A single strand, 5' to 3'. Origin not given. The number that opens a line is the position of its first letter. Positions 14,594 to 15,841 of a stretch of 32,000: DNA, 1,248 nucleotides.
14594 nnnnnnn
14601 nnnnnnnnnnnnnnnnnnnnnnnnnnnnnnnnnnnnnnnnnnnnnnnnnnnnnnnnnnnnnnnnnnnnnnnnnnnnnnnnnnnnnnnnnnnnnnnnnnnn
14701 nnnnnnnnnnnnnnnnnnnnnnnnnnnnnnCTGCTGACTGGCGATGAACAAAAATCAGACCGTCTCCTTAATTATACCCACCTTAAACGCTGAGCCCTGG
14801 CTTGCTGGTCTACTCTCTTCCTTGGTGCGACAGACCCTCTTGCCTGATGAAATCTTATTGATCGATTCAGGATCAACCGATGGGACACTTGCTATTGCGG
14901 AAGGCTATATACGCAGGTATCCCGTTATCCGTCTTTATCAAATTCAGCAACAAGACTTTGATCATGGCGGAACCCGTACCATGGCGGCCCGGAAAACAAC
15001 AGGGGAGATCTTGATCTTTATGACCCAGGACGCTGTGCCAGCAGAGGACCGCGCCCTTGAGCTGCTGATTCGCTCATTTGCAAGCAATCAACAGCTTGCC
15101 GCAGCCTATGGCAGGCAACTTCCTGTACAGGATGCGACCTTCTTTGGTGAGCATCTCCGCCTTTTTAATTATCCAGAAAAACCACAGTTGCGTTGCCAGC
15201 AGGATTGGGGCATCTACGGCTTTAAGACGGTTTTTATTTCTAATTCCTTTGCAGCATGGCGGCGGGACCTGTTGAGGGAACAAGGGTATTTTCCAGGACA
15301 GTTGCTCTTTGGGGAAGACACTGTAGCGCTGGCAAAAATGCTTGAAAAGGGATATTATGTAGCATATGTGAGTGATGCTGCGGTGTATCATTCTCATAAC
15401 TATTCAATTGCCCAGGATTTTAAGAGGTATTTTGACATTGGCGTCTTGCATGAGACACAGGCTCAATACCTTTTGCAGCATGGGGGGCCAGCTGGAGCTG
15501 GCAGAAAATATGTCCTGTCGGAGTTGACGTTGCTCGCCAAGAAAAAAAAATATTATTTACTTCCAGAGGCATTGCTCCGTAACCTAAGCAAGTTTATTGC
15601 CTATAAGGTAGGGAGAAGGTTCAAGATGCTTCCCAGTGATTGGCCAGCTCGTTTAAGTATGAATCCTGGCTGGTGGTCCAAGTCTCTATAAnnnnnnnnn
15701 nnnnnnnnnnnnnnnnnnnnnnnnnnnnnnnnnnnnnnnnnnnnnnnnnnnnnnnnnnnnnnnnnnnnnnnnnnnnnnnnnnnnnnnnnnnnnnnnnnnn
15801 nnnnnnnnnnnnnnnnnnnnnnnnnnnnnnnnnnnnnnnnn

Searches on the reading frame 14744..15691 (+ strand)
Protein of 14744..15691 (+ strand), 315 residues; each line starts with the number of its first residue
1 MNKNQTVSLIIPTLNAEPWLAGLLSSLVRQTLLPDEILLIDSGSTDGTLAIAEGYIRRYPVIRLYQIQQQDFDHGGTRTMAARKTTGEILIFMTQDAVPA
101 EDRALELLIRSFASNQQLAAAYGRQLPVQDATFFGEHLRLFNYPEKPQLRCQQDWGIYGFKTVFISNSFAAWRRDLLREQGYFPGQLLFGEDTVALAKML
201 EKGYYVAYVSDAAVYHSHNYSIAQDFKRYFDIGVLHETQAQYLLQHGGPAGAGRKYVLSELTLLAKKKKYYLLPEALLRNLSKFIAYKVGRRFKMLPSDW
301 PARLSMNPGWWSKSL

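Call 38: search_protein_families(library=pfam, proteins=[window:14744-15691:+], max_evalue=0.00001)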
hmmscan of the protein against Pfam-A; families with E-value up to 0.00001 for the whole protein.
window:14744-15691:+ (315 aa): 2 families
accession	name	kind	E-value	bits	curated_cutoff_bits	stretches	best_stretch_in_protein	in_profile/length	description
PF00535.33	Glycos_transf_2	-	4.1e-26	92.3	23.3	1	8-179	1-166/168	Glycosyl transferase family 2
PF13641.12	Glyco_tranf_2_3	-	3.3e-14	53.9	27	1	7-227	3-222/230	Glycosyltransferase like family 2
